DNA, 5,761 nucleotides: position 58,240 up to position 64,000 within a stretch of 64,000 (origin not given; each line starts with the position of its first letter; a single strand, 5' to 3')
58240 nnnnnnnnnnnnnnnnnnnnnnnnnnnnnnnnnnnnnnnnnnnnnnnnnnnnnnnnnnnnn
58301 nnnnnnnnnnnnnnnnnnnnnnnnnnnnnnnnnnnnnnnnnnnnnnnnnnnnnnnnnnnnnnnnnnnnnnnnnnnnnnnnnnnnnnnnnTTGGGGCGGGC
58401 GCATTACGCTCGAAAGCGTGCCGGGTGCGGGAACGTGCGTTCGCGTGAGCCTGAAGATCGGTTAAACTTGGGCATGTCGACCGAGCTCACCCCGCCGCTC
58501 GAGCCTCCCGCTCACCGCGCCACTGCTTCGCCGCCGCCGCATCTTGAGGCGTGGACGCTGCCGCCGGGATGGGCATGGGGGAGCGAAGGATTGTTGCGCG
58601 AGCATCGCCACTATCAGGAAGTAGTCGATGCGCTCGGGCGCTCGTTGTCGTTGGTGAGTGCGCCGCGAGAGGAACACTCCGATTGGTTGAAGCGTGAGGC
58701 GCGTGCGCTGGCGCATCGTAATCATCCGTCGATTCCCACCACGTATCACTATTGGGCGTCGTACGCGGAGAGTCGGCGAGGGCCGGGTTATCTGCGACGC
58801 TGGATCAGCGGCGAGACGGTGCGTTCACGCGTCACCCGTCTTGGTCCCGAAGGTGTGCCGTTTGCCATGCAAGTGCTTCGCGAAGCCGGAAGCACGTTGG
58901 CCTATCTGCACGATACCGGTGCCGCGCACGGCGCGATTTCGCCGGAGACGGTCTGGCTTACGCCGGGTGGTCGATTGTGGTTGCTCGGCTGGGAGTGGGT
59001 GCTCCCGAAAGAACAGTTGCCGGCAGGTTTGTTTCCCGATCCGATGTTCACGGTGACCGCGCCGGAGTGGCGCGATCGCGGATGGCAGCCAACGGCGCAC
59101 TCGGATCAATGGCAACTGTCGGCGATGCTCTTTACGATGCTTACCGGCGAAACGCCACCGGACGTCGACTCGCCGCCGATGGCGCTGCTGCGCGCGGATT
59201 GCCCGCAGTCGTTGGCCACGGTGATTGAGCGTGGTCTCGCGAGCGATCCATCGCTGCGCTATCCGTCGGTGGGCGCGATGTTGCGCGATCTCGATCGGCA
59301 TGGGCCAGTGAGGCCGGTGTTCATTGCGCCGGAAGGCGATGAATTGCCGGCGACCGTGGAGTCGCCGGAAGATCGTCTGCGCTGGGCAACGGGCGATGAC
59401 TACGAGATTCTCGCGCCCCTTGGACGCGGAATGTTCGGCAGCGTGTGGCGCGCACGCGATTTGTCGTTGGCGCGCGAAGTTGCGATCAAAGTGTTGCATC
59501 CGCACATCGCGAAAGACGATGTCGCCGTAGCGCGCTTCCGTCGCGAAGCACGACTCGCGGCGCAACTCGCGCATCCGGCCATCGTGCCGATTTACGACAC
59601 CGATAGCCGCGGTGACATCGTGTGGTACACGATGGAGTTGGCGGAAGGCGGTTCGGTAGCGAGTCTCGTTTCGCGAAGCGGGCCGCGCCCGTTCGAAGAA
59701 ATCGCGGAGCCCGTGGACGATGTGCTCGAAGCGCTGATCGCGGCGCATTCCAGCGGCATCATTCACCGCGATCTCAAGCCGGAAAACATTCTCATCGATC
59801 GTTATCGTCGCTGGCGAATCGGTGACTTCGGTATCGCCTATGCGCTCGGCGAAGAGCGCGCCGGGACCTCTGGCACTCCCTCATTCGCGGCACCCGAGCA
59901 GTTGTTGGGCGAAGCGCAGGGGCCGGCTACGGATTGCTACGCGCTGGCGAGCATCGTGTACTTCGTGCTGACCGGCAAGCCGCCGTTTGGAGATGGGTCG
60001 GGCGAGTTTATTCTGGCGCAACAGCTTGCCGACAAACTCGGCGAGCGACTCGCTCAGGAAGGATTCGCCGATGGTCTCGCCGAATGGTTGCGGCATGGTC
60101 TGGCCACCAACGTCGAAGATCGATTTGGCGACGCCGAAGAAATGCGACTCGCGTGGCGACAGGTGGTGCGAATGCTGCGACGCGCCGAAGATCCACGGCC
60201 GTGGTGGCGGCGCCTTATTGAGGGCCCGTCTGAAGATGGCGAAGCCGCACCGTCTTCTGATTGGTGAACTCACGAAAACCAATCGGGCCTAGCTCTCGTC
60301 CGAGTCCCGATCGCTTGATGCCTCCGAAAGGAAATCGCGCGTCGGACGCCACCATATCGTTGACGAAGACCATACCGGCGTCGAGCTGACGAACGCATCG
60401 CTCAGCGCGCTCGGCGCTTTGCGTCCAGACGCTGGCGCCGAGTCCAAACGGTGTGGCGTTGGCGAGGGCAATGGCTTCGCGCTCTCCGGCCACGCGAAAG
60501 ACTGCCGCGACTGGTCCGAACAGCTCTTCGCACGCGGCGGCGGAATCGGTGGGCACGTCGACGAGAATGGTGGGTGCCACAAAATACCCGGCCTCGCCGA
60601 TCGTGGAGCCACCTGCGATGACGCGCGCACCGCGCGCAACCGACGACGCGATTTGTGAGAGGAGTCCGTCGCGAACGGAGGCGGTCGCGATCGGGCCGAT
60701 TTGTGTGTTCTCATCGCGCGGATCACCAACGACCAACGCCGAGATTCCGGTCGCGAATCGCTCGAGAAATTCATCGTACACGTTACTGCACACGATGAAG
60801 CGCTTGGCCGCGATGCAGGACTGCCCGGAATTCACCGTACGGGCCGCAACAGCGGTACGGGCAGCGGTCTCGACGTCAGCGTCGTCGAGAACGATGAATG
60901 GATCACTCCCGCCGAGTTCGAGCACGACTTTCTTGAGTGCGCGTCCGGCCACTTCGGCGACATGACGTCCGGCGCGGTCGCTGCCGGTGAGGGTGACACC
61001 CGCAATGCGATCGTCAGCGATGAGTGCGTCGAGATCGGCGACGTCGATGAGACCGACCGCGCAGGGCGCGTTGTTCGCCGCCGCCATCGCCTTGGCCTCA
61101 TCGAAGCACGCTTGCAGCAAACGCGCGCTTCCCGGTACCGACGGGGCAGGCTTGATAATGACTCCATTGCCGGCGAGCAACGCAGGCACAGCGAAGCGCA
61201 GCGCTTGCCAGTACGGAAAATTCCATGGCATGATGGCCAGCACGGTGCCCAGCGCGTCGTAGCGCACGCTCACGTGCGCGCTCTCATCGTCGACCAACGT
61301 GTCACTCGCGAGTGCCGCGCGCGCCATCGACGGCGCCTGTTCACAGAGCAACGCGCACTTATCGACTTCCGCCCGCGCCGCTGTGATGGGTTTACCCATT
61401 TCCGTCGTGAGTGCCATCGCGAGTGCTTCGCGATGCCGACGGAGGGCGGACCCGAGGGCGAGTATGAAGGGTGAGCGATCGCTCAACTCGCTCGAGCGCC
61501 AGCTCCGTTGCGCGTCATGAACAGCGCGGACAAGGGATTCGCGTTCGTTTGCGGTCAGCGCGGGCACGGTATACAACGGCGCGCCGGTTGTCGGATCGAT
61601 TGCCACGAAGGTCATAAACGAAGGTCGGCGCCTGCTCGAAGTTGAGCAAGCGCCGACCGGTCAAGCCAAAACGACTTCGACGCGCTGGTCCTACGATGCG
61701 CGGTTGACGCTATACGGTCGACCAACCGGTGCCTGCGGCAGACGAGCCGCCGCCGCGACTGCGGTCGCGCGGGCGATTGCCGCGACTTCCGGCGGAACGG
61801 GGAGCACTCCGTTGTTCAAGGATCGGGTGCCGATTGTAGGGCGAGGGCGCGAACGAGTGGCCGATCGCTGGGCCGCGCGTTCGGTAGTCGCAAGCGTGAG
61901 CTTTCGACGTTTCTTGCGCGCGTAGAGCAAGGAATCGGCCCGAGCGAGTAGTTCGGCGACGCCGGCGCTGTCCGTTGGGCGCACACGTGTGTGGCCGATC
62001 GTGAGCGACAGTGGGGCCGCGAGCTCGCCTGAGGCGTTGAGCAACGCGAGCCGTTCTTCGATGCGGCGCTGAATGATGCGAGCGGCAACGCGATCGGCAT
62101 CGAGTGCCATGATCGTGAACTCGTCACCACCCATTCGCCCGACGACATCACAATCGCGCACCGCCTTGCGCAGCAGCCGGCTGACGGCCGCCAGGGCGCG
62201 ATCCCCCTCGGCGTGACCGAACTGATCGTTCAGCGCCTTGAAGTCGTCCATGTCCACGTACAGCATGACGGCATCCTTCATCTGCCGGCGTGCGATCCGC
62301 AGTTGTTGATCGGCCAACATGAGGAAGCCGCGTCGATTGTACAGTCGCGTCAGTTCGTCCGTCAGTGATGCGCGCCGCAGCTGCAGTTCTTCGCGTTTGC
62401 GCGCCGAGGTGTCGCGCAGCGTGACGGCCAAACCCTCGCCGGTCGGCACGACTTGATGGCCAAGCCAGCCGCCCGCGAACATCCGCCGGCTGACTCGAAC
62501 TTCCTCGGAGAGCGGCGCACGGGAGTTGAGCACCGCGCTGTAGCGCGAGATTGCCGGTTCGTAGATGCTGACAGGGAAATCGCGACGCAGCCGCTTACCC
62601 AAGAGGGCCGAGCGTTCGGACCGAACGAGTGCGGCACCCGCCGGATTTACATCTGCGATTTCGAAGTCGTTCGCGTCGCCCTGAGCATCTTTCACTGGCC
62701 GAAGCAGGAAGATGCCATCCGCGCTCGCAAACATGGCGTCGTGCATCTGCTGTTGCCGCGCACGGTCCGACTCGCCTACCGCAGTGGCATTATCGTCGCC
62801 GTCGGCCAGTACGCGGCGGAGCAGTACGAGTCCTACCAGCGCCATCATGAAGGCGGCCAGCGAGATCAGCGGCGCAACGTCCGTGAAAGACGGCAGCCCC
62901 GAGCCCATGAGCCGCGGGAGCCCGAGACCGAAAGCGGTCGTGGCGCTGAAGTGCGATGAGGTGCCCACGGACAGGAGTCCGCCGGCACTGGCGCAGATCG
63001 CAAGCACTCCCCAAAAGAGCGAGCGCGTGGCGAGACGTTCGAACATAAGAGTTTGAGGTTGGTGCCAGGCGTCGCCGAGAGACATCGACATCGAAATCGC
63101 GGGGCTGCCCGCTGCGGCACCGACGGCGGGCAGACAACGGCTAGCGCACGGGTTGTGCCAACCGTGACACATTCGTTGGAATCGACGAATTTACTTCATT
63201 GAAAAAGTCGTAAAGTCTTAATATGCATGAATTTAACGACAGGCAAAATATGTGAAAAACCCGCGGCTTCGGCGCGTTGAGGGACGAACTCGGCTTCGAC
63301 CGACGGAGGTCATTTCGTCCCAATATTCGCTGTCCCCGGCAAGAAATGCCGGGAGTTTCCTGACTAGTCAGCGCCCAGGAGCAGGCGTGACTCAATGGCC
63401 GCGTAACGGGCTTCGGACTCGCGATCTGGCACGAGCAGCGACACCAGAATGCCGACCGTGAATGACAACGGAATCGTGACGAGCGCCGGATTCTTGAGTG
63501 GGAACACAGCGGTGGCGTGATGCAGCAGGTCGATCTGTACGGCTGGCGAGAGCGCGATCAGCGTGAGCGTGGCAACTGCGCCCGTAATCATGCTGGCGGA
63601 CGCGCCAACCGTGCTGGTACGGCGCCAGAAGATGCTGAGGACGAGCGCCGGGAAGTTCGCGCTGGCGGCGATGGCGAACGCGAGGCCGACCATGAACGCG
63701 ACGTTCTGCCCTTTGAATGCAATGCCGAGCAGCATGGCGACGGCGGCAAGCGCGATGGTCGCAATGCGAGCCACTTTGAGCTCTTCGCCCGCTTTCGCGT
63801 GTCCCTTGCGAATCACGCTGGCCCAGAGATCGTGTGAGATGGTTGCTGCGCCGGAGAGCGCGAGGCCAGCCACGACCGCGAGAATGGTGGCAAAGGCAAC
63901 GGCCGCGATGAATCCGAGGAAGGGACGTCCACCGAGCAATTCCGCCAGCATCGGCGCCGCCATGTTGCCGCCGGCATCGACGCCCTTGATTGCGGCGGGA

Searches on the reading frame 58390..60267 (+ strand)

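Call 24: search_protein_families(library=pfam, proteins=[window:58390-60267:+], max_evalue=0.01)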
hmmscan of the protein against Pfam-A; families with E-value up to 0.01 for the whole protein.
window:58390-60267:+ (625 aa): 6 families
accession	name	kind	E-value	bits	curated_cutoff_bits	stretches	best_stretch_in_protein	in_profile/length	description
PF00069.31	Pkinase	-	5.9e-46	157.4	31.7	1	338-543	1-207/263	Protein kinase domain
PF07714.23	PK_Tyr_Ser-Thr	-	1.3e-21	77.6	23.1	1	341-578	4-248/258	Protein tyrosine and serine/threonine kinase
PF03109.22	ABC1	-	0.00018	21.2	22.9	0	414-488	146-219/244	ABC1 atypical kinase-like domain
PF01636.29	APH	-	0.00039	20.7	23.2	1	435-477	147-188/239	Phosphotransferase enzyme family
PF14531.12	Kinase-like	-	0.0023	17.7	25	0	453-511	162-218/289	Kinase-like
PF19974.5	TCAD9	-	0.0085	15.7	40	0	416-476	262-318/429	Ternary complex associated domain 9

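Call 53: search_protein_families(library=ncbifam, proteins=[window:58390-60267:+], max_evalue=0.001)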
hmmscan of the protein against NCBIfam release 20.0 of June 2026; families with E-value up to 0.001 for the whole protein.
window:58390-60267:+ (625 aa): 16 families
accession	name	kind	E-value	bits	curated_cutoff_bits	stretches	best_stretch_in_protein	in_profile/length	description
NF033483.0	PknB_PASTA_kin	equivalog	1.9e-71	241.8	450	1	336-597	7-273/563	Stk1 family PASTA domain-containing Ser/Thr kinase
NF047741.1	antiphage_MADS6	equivalog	1.5e-50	172.4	460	2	91-449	233-604/612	methylation-associated defense system protein kinase MAD6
NF052427.1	StpK7MSMEG_1200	equivalog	6.1e-44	150.5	900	1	337-594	8-270/601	serine/threonine protein kinase StpK7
NF009651.0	PRK13184.1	equivalog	8e-37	126.7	839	2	337-487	3-164/932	serine/threonine-protein kinase PknD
TIGR03903.1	TOMM_kin_cyc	equivalog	3.8e-36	124.4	705.75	1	362-588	4-243/1267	TOMM system kinase/cyclase fusion protein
NF038150.1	lanthi_synth_IV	equivalog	9.1e-33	113.6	650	2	324-595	177-459/851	class IV lanthionine synthetase LanL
NF033442.0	BREX_PglW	equivalog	1.1e-29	102.8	990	1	159-601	314-778/1391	BREX system serine/threonine kinase PglW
NF053615.1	SerThrKinAfsKStmc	equivalog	2.8e-24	85.8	1300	1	338-534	15-214/809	protein serine/threonine kinase AfsK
NF038151.1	lanthi_synth_III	equivalog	1.3e-20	73.4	575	1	308-528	190-424/833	class III lanthionine synthetase LanKC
NF058632.1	SerThrKinPrkT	equivalog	3.3e-09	36.2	280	1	335-471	20-152/322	serine/threonine protein kinase PrkT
TIGR03724.2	arch_bud32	equivalog_domain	1.7e-08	34.2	125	1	379-488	36-136/193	KEOPS complex kinase/ATPase Bud32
NF043056.1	T4SS_LegK1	equivalog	1.9e-08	33.4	550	1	454-523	207-280/516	Dot/Icm T4SS effector kinase LegK1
NF011462.0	PRK14879.1-3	equivalog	2.4e-06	27.4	174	1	437-485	86-130/192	Kae1-associated kinase Bud32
NF007174.0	PRK09605.1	equivalog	0.00015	20.4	447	1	378-485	378-475/535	bifunctional N(6)-L-threonylcarbamoyladenine synthase/serine/threonine protein kinase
NF011463.0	PRK14879.1-4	equivalog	0.00025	20.5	188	0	378-483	60-160/237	Kae1-associated kinase Bud32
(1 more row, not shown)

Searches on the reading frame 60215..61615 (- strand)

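Call 24: search_protein_families(library=pfam, proteins=[window:60215-61615:-], max_evalue=0.01)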
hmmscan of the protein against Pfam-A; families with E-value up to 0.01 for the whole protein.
window:60215-61615:- (466 aa): 1 family
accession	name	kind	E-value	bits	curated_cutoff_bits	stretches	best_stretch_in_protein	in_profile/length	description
PF00171.27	Aldedh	-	1e-131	440.1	23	1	3-456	9-461/461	Aldehyde dehydrogenase family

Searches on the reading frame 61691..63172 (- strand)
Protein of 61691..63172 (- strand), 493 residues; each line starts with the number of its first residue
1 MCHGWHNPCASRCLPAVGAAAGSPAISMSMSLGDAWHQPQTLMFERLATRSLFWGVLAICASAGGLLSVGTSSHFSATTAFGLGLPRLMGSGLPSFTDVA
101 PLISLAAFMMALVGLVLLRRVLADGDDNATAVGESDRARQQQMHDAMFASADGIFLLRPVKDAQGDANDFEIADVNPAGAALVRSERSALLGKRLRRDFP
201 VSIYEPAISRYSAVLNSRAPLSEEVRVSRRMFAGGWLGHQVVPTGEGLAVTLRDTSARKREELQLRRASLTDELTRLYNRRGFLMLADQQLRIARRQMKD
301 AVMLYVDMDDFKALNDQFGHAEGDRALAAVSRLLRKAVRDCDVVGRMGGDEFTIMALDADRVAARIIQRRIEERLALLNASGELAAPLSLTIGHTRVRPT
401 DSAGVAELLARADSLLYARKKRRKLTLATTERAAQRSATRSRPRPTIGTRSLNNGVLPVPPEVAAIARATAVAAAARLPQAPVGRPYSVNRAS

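Call 24: search_protein_families(library=pfam, proteins=[window:61691-63172:-], max_evalue=0.01)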
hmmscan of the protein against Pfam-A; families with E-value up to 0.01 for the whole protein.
window:61691-63172:- (493 aa): 2 families
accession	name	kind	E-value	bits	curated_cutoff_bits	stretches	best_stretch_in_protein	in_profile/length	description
PF00990.26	GGDEF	-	1.4e-35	122.9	23.8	1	270-423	2-158/161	Diguanylate cyclase, GGDEF domain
PF08448.16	PAS_4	-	5.4e-05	23.8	23.1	1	169-260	14-110/110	PAS fold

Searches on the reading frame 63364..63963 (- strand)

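Call 24: search_protein_families(library=pfam, proteins=[window:63364-63963:-], max_evalue=0.01)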
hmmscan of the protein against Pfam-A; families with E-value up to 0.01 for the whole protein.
window:63364-63963:- (199 aa): 1 family
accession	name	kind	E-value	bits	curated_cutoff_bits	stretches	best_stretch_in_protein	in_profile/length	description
PF00474.23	SSF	-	9e-29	101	22.8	1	1-128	279-406/406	Sodium:solute symporter family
